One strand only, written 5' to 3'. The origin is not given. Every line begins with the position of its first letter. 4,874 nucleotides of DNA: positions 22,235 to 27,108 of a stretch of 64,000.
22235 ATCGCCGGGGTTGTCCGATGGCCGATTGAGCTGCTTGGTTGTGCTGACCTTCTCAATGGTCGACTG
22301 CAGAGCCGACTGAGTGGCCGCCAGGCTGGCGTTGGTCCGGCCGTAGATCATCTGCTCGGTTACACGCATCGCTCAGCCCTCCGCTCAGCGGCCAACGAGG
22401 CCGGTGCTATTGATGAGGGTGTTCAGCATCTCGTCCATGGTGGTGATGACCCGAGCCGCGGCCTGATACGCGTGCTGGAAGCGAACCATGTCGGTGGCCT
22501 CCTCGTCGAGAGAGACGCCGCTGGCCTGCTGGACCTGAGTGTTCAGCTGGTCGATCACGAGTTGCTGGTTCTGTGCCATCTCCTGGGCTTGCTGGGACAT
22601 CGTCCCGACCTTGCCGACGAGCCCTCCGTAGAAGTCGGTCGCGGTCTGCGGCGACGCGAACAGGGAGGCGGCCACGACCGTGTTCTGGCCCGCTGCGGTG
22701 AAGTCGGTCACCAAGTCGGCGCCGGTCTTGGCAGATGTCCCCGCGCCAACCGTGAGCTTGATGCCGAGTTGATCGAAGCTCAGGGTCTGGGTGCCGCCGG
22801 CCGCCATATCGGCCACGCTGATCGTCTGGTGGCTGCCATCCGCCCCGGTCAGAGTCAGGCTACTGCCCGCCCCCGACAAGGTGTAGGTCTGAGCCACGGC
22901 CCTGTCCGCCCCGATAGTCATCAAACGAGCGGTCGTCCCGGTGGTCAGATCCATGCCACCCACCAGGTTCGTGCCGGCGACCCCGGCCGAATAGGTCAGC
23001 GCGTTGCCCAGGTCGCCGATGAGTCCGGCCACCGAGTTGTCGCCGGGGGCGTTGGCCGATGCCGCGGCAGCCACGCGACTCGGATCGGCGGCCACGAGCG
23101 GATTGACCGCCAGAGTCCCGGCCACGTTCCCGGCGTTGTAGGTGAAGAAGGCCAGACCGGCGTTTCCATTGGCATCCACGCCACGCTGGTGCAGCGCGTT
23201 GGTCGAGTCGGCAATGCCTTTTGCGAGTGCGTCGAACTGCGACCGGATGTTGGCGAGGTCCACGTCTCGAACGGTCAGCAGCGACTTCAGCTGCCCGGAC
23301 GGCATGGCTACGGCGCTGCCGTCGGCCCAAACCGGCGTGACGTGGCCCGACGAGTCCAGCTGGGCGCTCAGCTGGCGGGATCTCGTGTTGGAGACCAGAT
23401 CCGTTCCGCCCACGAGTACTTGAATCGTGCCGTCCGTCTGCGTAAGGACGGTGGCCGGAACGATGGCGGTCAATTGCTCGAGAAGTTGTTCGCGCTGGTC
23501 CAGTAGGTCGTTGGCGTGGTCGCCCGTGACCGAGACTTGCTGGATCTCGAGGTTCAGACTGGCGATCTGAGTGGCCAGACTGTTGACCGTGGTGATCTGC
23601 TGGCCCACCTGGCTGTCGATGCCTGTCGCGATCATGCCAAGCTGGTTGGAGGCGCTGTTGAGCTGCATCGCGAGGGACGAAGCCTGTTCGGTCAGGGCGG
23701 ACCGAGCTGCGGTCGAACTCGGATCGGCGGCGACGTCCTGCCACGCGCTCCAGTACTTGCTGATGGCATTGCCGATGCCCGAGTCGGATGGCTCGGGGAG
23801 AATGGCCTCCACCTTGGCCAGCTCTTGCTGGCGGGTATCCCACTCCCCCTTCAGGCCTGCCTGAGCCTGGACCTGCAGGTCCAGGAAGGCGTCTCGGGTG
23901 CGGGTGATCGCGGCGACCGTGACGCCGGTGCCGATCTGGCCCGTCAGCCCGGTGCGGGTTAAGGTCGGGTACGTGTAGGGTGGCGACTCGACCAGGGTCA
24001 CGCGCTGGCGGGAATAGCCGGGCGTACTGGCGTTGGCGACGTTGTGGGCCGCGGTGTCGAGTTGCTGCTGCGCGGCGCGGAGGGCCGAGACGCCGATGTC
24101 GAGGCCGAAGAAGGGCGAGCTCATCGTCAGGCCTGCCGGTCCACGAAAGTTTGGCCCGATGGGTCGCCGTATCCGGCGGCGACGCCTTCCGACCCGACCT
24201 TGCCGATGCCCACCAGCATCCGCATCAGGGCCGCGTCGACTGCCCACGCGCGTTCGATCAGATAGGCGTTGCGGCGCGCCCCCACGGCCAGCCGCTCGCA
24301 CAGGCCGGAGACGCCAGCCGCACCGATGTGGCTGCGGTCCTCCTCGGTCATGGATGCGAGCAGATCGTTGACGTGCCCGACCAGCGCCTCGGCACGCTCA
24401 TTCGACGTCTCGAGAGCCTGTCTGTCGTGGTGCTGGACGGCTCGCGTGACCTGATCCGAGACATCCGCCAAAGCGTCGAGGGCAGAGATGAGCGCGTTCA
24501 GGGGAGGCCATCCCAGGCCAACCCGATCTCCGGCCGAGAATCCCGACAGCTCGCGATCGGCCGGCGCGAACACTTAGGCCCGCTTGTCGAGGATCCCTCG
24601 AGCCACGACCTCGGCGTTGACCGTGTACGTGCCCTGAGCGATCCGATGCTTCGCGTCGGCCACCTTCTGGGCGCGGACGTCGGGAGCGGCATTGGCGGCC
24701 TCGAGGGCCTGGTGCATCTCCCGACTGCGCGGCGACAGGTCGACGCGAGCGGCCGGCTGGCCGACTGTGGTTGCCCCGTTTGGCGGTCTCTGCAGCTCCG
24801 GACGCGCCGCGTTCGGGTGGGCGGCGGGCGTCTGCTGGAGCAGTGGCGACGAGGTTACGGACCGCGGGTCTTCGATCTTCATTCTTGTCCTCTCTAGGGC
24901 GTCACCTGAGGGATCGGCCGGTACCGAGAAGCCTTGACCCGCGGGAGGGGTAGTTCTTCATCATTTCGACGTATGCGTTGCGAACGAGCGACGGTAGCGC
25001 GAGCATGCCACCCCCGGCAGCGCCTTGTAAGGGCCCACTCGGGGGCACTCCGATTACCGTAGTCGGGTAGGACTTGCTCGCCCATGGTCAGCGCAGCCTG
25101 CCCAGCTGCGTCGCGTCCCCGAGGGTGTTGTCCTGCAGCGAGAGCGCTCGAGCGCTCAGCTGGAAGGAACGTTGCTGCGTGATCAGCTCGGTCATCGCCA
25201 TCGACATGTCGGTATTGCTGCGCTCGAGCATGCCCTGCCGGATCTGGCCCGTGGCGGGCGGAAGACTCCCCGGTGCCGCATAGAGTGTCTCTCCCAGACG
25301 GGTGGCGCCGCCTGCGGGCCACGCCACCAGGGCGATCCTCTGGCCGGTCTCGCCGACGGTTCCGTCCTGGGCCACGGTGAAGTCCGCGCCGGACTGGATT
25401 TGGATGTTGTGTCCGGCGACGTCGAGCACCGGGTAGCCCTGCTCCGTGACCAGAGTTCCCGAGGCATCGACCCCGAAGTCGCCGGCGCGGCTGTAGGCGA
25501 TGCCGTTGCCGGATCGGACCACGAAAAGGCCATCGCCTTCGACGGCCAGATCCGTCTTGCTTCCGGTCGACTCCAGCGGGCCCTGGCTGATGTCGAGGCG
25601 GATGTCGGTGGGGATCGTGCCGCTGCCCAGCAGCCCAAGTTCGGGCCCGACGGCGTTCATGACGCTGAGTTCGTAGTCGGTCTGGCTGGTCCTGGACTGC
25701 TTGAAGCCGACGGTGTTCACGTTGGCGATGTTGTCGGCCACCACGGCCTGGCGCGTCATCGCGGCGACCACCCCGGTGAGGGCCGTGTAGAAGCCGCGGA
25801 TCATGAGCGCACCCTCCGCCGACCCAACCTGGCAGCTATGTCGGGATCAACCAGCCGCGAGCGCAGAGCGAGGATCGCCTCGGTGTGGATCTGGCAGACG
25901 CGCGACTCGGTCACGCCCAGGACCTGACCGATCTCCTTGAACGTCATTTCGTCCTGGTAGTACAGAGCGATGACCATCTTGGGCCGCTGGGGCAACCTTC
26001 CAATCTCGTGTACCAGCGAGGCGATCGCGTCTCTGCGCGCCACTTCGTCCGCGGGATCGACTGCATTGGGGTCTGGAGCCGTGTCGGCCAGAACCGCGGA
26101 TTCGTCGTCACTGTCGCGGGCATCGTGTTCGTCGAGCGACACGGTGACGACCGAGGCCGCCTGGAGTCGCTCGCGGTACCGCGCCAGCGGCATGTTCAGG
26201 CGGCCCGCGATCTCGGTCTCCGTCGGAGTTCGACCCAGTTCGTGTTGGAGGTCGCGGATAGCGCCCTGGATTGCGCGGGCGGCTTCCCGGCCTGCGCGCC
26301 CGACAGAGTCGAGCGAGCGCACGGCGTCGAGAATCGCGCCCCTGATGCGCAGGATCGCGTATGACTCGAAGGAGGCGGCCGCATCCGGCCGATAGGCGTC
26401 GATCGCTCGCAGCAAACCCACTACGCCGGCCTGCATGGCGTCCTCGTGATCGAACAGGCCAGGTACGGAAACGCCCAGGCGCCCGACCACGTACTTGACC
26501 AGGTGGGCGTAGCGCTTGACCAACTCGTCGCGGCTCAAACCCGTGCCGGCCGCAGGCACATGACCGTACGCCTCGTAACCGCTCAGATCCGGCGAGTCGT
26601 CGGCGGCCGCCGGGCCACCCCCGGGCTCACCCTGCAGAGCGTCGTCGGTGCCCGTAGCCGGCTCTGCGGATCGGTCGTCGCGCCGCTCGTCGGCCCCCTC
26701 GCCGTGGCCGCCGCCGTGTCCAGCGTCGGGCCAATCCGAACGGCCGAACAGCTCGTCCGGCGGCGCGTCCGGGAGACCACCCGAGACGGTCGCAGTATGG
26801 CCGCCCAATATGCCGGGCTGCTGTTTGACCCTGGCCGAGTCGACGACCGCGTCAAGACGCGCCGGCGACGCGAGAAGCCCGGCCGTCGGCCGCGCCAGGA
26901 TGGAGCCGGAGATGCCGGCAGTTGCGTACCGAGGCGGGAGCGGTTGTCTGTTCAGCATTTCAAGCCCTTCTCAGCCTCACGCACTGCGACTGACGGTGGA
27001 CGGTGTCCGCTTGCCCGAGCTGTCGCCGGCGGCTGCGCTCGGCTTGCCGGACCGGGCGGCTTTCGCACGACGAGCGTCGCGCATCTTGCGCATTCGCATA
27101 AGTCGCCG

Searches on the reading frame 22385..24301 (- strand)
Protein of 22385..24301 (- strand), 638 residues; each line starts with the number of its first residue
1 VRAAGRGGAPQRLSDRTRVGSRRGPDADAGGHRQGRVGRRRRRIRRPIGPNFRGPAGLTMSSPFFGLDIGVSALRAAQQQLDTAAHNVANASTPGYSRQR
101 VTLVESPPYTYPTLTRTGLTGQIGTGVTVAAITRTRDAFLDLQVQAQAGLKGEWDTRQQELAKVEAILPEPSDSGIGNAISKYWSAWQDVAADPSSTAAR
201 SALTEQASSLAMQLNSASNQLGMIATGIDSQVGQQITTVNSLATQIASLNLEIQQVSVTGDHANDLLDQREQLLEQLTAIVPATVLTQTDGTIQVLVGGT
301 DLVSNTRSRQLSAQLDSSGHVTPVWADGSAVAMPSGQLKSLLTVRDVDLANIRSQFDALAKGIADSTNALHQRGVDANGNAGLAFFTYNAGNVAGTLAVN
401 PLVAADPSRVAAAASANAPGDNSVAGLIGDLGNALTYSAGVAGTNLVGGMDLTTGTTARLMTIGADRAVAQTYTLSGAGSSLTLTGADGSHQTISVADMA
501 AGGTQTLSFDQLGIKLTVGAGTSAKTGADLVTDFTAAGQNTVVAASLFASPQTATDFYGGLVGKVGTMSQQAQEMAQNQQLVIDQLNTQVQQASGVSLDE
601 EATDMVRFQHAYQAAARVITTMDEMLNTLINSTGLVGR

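Call 56: search_protein_families(library=pfam, proteins=[window:22385-24301:-], max_evalue=0.00001)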
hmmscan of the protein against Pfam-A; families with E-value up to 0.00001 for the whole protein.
window:22385-24301:- (638 aa): 3 families
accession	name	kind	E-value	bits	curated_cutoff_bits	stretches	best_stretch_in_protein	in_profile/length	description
PF22638.1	FlgK_D1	-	1.1e-58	199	28.6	1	161-386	1-233/233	Flagellar hook-associated protein FlgK helical domain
PF06429.18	Flg_bbr_C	-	7e-12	45.1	23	1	592-631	6-45/46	Flagellar basal body rod FlgEFG protein C-terminal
PF00460.25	Flg_bb_rod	-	5e-09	36.4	20.7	1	67-96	1-30/31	Flagella basal body rod protein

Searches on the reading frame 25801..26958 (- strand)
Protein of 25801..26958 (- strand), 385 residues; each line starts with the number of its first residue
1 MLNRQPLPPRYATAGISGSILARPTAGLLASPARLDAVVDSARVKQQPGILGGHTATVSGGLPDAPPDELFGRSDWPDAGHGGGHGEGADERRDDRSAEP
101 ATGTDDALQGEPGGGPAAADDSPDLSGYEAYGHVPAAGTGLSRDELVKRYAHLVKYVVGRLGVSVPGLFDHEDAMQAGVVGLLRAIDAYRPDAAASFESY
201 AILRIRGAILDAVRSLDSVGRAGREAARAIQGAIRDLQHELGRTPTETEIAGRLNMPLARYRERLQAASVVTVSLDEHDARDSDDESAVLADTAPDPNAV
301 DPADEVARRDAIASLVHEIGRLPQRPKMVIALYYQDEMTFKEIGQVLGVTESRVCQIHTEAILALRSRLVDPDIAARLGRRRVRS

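Call 57: search_protein_families(library=pfam, proteins=[window:25801-26958:-], max_evalue=0.00001)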
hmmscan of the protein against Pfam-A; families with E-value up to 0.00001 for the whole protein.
window:25801-26958:- (385 aa): 4 families
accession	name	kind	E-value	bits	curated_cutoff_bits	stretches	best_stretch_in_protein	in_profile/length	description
PF04545.22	Sigma70_r4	-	1.8e-15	56.6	24.1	1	320-366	3-49/50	Sigma-70, region 4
PF04542.20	Sigma70_r2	-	3.2e-14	52.9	24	1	146-217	1-69/71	Sigma-70 region 2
PF04539.22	Sigma70_r3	-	2.6e-13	50.3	25.3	1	225-304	1-76/78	Sigma-70 region 3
PF08281.18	Sigma70_r4_2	-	3.9e-08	33.2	25.7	1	315-354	4-43/54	Sigma-70, region 4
